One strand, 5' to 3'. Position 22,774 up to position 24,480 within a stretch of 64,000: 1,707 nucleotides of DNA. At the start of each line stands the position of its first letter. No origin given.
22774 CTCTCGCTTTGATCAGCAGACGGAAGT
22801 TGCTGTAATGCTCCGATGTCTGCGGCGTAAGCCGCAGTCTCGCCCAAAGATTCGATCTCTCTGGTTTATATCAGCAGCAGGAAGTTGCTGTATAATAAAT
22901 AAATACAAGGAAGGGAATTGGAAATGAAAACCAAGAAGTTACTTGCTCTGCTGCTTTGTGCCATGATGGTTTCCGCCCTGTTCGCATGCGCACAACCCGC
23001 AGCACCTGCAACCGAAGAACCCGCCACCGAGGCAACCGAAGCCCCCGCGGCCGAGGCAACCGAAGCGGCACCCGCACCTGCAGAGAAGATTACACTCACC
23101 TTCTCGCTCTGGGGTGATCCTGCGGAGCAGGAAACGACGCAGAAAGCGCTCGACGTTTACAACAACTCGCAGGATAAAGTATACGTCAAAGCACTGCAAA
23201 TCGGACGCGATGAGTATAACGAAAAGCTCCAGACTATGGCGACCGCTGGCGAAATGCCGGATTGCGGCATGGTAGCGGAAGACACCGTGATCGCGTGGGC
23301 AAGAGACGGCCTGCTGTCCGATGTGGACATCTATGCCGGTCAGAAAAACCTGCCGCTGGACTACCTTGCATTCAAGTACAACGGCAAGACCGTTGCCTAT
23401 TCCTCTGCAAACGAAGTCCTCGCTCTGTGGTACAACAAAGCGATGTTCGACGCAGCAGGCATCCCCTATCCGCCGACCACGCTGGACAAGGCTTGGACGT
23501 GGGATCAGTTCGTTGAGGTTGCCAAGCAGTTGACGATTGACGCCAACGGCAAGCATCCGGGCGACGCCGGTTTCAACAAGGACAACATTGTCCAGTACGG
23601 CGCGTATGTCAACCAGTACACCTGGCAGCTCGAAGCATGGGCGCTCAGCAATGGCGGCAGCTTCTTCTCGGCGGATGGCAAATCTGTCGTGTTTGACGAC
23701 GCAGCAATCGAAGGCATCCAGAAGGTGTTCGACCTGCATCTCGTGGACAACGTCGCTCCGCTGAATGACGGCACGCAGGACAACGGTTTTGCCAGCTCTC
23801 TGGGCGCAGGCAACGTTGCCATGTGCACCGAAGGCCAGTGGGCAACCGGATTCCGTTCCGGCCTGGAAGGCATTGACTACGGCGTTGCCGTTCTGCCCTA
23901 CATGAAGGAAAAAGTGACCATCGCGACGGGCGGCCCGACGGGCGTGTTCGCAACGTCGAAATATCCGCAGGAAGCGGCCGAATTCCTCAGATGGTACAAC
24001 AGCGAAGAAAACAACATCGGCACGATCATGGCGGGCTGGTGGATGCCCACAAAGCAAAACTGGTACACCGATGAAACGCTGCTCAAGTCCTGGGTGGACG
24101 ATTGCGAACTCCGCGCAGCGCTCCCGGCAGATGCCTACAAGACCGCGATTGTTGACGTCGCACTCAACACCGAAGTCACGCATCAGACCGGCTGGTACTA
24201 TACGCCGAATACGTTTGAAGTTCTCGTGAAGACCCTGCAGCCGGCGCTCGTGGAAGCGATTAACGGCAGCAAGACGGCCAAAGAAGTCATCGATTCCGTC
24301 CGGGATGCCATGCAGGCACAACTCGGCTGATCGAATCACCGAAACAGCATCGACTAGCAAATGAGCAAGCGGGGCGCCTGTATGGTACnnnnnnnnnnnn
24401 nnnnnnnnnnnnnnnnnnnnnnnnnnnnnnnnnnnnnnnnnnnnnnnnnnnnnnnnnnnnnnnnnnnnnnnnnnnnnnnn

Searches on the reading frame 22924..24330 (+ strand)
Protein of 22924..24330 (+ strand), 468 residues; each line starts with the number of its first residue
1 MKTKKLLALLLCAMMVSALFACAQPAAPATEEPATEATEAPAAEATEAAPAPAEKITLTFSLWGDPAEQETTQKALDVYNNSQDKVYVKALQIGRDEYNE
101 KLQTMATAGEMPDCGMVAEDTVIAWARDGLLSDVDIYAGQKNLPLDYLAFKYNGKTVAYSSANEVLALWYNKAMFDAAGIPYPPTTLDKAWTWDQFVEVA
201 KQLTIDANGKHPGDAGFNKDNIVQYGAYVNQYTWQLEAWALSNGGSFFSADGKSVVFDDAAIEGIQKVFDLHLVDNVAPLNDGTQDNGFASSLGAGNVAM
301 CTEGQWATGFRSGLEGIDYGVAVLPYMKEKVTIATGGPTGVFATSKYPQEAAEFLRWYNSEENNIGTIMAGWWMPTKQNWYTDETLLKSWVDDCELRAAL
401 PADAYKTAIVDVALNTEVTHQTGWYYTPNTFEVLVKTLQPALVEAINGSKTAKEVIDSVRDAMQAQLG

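Call 14: search_protein_families(library=pfam, proteins=[window:22924-24330:+])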
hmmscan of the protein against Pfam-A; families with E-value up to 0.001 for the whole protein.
window:22924-24330:+ (468 aa): 1 family
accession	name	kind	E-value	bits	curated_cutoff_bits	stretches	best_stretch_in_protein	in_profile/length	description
PF01547.30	SBP_bac_1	-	3.6e-26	93.3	26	1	70-364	8-306/307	Bacterial extracellular solute-binding protein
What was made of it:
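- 22924..24330 (+): Solute-binding protein (SBP) gene, a lipoprotein. Pfam PF01547, E = 3.6e-26 (call 14).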

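Call 15: find_encoding_contigs(protein=window:22924-24330:+, flank=3000, max_places=10)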
Protein window:22924-24330:+ (468 aa): 4 contigs read that carry it; 2 places shown.
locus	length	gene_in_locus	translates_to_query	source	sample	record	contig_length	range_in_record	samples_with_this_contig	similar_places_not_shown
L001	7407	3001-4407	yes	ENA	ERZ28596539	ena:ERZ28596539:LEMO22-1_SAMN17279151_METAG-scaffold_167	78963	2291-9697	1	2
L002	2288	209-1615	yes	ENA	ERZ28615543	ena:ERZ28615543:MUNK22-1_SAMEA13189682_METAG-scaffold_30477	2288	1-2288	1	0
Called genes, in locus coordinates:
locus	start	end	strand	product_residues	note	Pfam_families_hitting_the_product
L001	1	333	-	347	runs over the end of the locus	PF00356:LacI, PF13407:Peripla_BP_4, PF00532:Peripla_BP_1, PF13377:Peripla_BP_3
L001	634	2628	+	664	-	PF07944:Beta-AFase-like_GH127_cat, PF20736:Glyco_hydro127M (weak), PF20737:Glyco_hydro127C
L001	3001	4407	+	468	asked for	PF01547:SBP_bac_1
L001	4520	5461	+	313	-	PF00528:BPD_transp_1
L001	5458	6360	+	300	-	PF00528:BPD_transp_1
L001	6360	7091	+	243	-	PF04854:DUF624 (weak)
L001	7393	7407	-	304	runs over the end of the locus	PF07454:SpoIIP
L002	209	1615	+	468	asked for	PF01547:SBP_bac_1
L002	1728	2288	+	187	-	?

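Call 16: find_related_loci(query=window:22924-24330:+, collection=genome_contigs, flank=4000)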
Query window:22924-24330:+ (468 aa) in genome_contigs; peptide patterns used: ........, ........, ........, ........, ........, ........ (x = any residue, [..] = any of these).
85 stretches matched a pattern; 62 encode a relative of the query (tblastn E <= 1e-3); 60 distinct loci.
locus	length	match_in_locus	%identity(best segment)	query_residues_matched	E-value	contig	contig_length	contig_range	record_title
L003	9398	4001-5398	86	1-468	0e+0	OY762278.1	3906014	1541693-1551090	MAG: Christensenellaceae bacterium isolate d7c23e02-40a4-4312-836d-43190f2e112a genome assembly, chromosome: 1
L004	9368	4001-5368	89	12-468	0e+0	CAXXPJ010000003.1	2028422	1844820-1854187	MAG: Christensenellaceae bacterium isolate ebc0edfe-de01-4de5-b550-b82b2926f268 genome assembly, contig: contig_3, whole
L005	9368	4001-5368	89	12-468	0e+0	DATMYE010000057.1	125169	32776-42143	MAG TPA_asm: Clostridia bacterium isolate SMAG_U13138 k141_133374, whole genome shotgun sequence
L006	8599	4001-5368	89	12-468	0e+0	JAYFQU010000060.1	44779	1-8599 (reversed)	MAG: Christensenella sp. isolate CA_33 c_CA_000000008200, whole genome shotgun sequence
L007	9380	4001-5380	82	3-467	0e+0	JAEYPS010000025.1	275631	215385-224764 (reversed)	MAG: Bacillota bacterium isolate OH_CBB_207 k127_2096833, whole genome shotgun sequence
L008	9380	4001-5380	92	12-468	0e+0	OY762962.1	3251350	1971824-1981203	MAG: Christensenellaceae bacterium isolate 71fbd196-4d72-4d9d-b023-dc0a1f92e7b0 genome assembly, chromosome: 1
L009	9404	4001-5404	81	3-468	0e+0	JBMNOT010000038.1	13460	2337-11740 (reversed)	MAG: Christensenellales bacterium isolate SBF912SR6HQ0019 scaffold_8238_c1, whole genome shotgun sequence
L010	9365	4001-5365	87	12-468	0e+0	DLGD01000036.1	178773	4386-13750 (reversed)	MAG TPA_asm: Christensenella sp. UBA7703 UBA7703_contig_227, whole genome shotgun sequence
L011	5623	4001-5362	90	12-467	0e+0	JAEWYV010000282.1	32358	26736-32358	MAG: Bacillota bacterium isolate OH_SFB_182 k127_971179, whole genome shotgun sequence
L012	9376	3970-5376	80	1-467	0e+0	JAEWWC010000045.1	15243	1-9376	MAG: Bacillota bacterium isolate OH_SDB_84 k127_1242633, whole genome shotgun sequence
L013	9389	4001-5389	78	1-467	0e+0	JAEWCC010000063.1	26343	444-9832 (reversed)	MAG: Bacillota bacterium isolate OH_PBB_276 k127_421082, whole genome shotgun sequence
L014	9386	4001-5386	80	2-467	0e+0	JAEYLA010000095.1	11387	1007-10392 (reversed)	MAG: Bacillota bacterium isolate OH_HFB_474 k127_1307108, whole genome shotgun sequence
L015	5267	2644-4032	79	1-468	0e+0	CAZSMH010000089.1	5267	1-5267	MAG TPA_asm: uncultured Christensenellaceae bacterium isolate SRP192927_co6_803 genome assembly, contig: NODE_43855_leng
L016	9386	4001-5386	79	2-467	0e+0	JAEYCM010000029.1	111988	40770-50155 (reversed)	MAG: Bacillota bacterium isolate OH_HFB_122 k127_1702902, whole genome shotgun sequence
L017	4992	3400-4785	79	2-467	0e+0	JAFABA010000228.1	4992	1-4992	MAG: Bacillota bacterium isolate OH_SBB_106 k127_699671, whole genome shotgun sequence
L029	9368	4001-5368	87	12-468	0e+0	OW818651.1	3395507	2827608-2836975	metagenome genome assembly, chromosome: 1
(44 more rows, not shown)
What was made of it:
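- They are present in complete-chromosome assemblies (OY762962.1, OW818651.1; call 16).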

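Call 23: find_related_loci(query=window:22924-24330:+, collection=metagenome_contigs, flank=3000)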
Query window:22924-24330:+ (468 aa) in metagenome_contigs; peptide patterns used: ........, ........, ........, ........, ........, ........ (x = any residue, [..] = any of these).
123 stretches matched a pattern; 94 encode a relative of the query (tblastn E <= 1e-3); the best 80 are kept; 80 distinct loci.
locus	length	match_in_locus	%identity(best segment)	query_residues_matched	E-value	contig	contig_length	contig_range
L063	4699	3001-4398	92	1-468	0e+0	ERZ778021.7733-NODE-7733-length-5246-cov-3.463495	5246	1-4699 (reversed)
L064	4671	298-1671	90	12-467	0e+0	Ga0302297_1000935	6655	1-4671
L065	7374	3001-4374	90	12-467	0e+0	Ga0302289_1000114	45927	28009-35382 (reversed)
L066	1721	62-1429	89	12-468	0e+0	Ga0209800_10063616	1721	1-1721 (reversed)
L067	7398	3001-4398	79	2-468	0e+0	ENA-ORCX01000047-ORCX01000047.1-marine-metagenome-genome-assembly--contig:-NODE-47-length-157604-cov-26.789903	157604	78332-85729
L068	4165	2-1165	91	82-468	0e+0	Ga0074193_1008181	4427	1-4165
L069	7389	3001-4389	77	2-468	0e+0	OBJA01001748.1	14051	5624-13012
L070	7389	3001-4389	76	1-468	0e+0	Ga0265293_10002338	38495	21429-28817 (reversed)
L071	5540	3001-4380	69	2-467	0e+0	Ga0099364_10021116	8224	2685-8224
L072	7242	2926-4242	69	1-467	0e+0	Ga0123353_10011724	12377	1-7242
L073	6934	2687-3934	74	54-468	0e+0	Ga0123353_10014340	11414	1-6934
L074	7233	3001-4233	76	55-467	0e+0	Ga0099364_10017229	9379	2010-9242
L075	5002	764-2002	74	55-467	0e+0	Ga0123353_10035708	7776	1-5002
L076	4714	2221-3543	66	1-468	0e+0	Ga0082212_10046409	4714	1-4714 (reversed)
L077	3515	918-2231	67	1-467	0e+0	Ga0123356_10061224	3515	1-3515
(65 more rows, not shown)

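Call 33: find_homologous_proteins(query=window:22924-24330:+, max_evalue=1e-100)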
Query window:22924-24330:+ (468 aa): 419 proteins with E <= 1e-100 among 8000 candidates; the best 120 are listed.
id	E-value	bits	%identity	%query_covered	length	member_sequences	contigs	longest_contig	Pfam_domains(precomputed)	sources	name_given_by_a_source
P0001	0.0e+0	1061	100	100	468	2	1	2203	PF01547.31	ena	-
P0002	0.0e+0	1033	98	100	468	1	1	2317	PF01547.31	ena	-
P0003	5.6e-295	996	92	98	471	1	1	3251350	PF01547.31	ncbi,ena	-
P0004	3.6e-294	994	91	98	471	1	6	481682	PF01547.31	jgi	jgi:multiple sugar transport system substrate-binding protein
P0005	7.4e-294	992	90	97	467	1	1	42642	PF01547.31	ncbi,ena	-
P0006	1.7e-293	991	93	98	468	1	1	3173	PF01547.31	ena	-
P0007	1.7e-293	991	93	98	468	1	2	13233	PF01547.31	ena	-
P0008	2.6e-293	991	90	98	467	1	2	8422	PF01547.31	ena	-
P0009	2.6e-293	991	90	98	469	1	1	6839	PF01547.31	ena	-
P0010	4.2e-293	990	92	98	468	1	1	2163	PF01547.31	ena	-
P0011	5.4e-293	990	92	98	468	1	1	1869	PF01547.31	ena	-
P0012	9.2e-293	989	90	98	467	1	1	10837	PF01547.31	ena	-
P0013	1.1e-292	989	90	100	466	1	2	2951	PF01547.31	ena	-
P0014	1.9e-292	988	92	98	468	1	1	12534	PF01547.31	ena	-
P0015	2.8e-292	987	89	100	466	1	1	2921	PF01547.31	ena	-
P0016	3.8e-292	987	95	88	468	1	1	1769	PF01547.31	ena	-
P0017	1.9e-289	978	91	98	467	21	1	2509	PF01547.31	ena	-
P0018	2.3e-289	978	91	97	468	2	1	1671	PF01547.31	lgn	-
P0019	1.7e-287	972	89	98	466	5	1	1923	PF01547.31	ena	-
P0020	5.7e-287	970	89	98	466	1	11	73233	PF01547.31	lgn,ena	-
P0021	6.4e-283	956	89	97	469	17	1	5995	PF01547.31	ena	-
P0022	4.0e-282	954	89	97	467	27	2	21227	PF01547.31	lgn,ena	-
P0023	1.5e-281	952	86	98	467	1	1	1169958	PF01547.31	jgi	-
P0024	5.9e-279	943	86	100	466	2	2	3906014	PF01547.31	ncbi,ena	-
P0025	8.1e-276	933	86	98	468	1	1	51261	PF01547.31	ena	-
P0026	2.3e-275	931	84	97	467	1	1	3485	PF01547.31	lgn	-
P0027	9.2e-270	913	81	98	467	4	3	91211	PF01547.31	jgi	-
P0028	1.8e-268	909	84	100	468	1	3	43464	PF01547.31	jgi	jgi:multiple sugar transport system substrate-binding protein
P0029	6.8e-262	887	81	99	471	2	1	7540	PF01547.31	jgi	jgi:multiple sugar transport system substrate-binding protein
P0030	1.1e-261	886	82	99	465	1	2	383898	PF01547.31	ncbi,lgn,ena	-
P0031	2.7e-261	885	83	99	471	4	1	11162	PF01547.31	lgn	-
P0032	5.1e-260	881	82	99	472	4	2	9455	PF01547.31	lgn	-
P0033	8.7e-259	877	81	100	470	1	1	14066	PF13416.12,PF01547.31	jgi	-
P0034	1.3e-255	866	80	100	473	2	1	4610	PF01547.31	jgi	jgi:multiple sugar transport system substrate-binding protein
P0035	2.2e-255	866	80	100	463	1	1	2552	PF01547.31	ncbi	-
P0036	3.9e-255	865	80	100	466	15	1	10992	PF01547.31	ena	-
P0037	6.1e-255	864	80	100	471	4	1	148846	PF13416.12,PF01547.31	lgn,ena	-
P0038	1.3e-254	863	78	99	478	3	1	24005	PF01547.31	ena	-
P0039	1.9e-254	863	80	100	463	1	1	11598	PF01547.31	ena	-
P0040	3.9e-254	862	81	100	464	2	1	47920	PF01547.31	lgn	-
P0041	5.3e-254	861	80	99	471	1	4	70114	PF01547.31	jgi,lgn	jgi:multiple sugar transport system substrate-binding protein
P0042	8.1e-254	860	80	100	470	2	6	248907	PF01547.31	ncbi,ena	-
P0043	9.8e-254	860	79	99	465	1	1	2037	PF01547.31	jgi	jgi:multiple sugar transport system substrate-binding protein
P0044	1.8e-253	859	86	89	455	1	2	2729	PF13416.12,PF01547.31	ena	-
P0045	4.3e-253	858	80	100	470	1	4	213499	PF01547.31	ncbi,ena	-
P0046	1.0e-252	857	86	89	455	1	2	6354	PF13416.12,PF01547.31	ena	-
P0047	2.0e-252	856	80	100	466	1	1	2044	PF01547.31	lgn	-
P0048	2.7e-252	855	80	100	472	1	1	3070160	PF01547.31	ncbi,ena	-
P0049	6.7e-251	851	79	100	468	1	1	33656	PF01547.31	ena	-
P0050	9.3e-251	850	77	100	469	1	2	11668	PF01547.31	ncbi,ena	-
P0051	4.2e-250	848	78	100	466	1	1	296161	PF01547.31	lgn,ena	-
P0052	2.8e-249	846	78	100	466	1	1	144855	PF01547.31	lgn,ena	-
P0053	2.8e-249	846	78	100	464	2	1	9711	PF01547.31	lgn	-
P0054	8.0e-249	844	80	96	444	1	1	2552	PF01547.31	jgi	-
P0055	2.5e-248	842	79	100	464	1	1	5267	PF01547.31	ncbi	-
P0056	3.3e-244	829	75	100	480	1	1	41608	PF01547.31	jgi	jgi:multiple sugar transport system substrate-binding protein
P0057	6.7e-244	828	77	100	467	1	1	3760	PF01547.31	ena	-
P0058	1.2e-242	824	78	99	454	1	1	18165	PF01547.31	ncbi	-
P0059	3.7e-241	819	76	99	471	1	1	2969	PF01547.31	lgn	-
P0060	6.2e-240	815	76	100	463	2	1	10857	PF01547.31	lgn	-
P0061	1.0e-239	814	75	100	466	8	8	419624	PF01547.31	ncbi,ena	-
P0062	4.9e-221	752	71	99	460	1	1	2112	PF01547.31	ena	-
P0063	5.7e-220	749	75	91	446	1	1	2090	PF01547.31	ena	-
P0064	4.9e-217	739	69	100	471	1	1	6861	PF01547.31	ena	-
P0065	1.3e-216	738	74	89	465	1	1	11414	PF01547.31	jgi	-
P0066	6.6e-215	732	69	100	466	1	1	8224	PF01547.31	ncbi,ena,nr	ncbi:MAG: sugar ABC transporter substrate-binding protein [Oscillospiraceae bacterium]|nr:sugar ABC 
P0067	3.1e-214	730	76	88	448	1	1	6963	PF01547.31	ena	-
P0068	1.2e-213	728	69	99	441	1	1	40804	PF01547.31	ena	-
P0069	1.6e-213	728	74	88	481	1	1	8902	PF13416.12,PF01547.31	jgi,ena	-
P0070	6.2e-213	726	66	100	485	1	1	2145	PF13416.12,PF01547.31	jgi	-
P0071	2.0e-212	724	69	100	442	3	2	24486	PF13416.12,PF01547.31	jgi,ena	-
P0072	3.3e-208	710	66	100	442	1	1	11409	PF13416.12,PF01547.31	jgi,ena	jgi:multiple sugar transport system substrate-binding protein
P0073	3.4e-208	710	67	99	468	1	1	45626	PF01547.31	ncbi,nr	ncbi:MAG: sugar ABC transporter substrate-binding protein [Oscillospiraceae bacterium]|nr:sugar ABC 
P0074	1.4e-207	708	68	100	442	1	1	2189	PF01547.31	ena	-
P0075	1.8e-206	704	67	100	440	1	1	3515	PF13416.12,PF01547.31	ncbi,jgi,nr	ncbi:MAG: sugar ABC transporter substrate-binding protein [Clostridia bacterium]|nr:sugar ABC transp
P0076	3.6e-206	703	67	100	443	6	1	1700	PF13416.12,PF01547.31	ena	-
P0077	4.7e-205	700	67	99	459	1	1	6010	PF01547.31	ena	-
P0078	1.5e-202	691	64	100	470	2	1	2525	PF01547.31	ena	-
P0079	6.4e-201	686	66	99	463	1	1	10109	PF01547.31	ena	-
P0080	8.6e-201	686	71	88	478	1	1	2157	PF01547.31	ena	-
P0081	4.9e-200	683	66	100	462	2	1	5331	PF01547.31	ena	-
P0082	6.5e-190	650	67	89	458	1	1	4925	PF13416.12,PF01547.31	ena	-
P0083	3.9e-187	641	60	99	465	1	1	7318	PF13416.12,PF01547.31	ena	-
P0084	6.4e-187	640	61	100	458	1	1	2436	PF13416.12,PF01547.31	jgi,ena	-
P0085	1.7e-186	639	60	99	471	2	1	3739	PF01547.31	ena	-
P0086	7.3e-186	636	66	89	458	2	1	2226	PF13416.12,PF01547.31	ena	-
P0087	1.1e-184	633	62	100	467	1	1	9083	PF01547.31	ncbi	-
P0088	2.0e-184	632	60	100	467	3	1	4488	PF01547.31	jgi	-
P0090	2.1e-183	628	60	100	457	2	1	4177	PF13416.12,PF01547.31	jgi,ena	-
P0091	2.1e-182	625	61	100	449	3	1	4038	PF13416.12,PF01547.31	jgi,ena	-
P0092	2.3e-182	625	60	100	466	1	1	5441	PF01547.31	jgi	-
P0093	7.9e-182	623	62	100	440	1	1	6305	PF01547.31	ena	-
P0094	1.9e-180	619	61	99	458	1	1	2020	PF13416.12,PF01547.31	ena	-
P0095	7.2e-180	617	64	89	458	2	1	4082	PF13416.12,PF01547.31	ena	-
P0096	2.0e-179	615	58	100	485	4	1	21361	PF13416.12,PF01547.31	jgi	-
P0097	2.3e-179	615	61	98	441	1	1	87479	PF01547.31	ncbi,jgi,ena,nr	ncbi:MAG: extracellular solute-binding protein [Clostridiales bacterium]|nr:extracellular solute-bin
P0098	2.9e-179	615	59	100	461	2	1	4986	PF01547.31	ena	-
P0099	4.0e-179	614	63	89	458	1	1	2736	PF13416.12,PF01547.31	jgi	-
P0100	7.7e-179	613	61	100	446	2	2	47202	PF01547.31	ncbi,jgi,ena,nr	ncbi:MAG: extracellular solute-binding protein [Oscillospiraceae bacterium]|nr:extracellular solute-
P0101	1.9e-178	612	60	100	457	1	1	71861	PF01547.31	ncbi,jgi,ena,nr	ncbi:MAG: extracellular solute-binding protein [Oscillospiraceae bacterium]|nr:extracellular solute-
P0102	4.6e-178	611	60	98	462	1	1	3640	PF01547.31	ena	-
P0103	1.1e-177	609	59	100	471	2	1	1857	PF13416.12,PF01547.31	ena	-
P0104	2.2e-177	609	59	100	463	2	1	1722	PF13416.12,PF01547.31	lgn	-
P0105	5.2e-177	607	59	100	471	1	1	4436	PF13416.12,PF01547.31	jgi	-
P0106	7.5e-177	607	58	100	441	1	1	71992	PF13416.12,PF01547.31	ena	-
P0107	1.6e-176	606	60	100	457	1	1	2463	PF13416.12,PF01547.31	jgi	-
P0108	2.2e-176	605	56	100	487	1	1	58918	PF01547.31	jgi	jgi:multiple sugar transport system substrate-binding protein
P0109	7.3e-176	604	58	99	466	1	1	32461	PF01547.31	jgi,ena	-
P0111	6.0e-175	600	59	100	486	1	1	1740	PF13416.12,PF01547.31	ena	-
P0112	4.6e-174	598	58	100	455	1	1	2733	PF01547.31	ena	-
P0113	1.5e-173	596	59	88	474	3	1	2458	PF13416.12,PF01547.31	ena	-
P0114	9.6e-173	593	58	97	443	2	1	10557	PF13416.12,PF01547.31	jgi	-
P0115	3.4e-171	588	57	100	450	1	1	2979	PF13416.12,PF01547.31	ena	-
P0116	3.6e-171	588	58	99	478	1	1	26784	PF13416.12,PF01547.31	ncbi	-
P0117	1.7e-169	582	63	88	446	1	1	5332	PF01547.31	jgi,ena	-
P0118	3.9e-169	581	57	100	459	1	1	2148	PF01547.31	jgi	-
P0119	9.9e-169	580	56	100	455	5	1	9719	PF13416.12,PF01547.31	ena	-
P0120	1.6e-168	579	55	100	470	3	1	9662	PF13416.12,PF01547.31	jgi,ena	-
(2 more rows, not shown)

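Call 34: find_encoding_contigs(protein=P0002, flank=1200, max_places=4)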
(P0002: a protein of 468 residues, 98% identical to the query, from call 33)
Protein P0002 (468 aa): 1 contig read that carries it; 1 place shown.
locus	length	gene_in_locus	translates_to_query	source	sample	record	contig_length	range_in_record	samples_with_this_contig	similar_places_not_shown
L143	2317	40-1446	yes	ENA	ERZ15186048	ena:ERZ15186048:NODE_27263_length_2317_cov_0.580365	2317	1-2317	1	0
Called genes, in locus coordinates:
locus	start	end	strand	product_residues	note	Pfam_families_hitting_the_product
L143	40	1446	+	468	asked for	PF01547:SBP_bac_1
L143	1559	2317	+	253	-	?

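Call 35: find_encoding_contigs(protein=P0004, flank=1200, max_places=6)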
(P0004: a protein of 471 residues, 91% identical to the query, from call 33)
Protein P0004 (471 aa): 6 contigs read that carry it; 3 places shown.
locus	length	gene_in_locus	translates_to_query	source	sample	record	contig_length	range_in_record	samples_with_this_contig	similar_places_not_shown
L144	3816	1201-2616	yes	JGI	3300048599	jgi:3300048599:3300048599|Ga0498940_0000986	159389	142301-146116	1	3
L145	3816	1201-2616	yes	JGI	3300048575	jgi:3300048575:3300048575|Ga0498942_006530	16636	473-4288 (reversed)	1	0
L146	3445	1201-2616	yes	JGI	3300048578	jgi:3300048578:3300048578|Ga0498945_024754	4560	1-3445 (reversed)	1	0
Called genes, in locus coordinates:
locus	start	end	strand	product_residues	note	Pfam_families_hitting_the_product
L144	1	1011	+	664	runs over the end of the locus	PF07944:Beta-AFase-like_GH127_cat, PF20736:Glyco_hydro127M, PF20737:Glyco_hydro127C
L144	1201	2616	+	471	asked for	PF01547:SBP_bac_1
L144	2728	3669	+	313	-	PF00528:BPD_transp_1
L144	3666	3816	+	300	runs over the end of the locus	PF00528:BPD_transp_1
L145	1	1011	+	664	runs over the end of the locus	PF07944:Beta-AFase-like_GH127_cat, PF20736:Glyco_hydro127M, PF20737:Glyco_hydro127C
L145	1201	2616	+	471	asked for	PF01547:SBP_bac_1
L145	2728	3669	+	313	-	PF00528:BPD_transp_1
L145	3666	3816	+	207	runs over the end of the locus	?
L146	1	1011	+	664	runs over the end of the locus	PF07944:Beta-AFase-like_GH127_cat, PF20736:Glyco_hydro127M, PF20737:Glyco_hydro127C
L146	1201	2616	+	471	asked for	PF01547:SBP_bac_1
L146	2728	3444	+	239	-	?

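Call 36: find_encoding_contigs(protein=P0005, flank=1200, max_places=4)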
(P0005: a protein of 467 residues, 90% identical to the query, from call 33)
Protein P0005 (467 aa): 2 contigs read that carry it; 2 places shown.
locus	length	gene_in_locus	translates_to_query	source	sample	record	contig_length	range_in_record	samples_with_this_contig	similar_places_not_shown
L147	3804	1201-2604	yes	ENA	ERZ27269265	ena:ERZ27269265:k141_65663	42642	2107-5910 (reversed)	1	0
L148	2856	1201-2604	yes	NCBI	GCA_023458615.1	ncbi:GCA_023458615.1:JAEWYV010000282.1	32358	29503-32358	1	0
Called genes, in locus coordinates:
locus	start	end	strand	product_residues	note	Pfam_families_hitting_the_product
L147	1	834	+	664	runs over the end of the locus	PF07944:Beta-AFase-like_GH127_cat, PF20736:Glyco_hydro127M (weak), PF20737:Glyco_hydro127C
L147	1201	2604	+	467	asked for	PF01547:SBP_bac_1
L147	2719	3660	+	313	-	PF00528:BPD_transp_1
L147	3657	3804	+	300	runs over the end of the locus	PF00528:BPD_transp_1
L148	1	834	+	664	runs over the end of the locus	PF07944:Beta-AFase-like_GH127_cat, PF20736:Glyco_hydro127M (weak), PF20737:Glyco_hydro127C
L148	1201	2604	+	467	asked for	PF01547:SBP_bac_1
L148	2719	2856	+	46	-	?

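Call 37: find_encoding_contigs(protein=P0007, flank=1200, max_places=4)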
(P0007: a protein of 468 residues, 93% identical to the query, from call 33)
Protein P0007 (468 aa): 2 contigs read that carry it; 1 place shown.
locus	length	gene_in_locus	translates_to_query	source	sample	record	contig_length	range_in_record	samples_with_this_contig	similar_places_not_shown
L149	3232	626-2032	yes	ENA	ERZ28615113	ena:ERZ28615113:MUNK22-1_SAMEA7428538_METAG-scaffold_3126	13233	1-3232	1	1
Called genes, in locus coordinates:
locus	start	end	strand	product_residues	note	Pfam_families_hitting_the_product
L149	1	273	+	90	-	?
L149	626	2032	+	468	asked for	PF01547:SBP_bac_1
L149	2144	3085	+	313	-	PF00528:BPD_transp_1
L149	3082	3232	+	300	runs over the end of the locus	PF00528:BPD_transp_1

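Call 38: find_encoding_contigs(protein=P0014, flank=1200, max_places=4)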
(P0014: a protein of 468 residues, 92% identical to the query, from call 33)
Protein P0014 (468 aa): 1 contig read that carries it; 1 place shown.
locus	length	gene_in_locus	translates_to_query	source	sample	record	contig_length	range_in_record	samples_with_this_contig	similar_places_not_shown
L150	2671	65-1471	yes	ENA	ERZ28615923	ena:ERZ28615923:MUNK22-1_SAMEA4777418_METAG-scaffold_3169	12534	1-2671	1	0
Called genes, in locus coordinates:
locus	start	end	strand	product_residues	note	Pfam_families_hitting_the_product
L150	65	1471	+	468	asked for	PF01547:SBP_bac_1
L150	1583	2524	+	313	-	PF00528:BPD_transp_1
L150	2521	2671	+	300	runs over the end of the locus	PF00528:BPD_transp_1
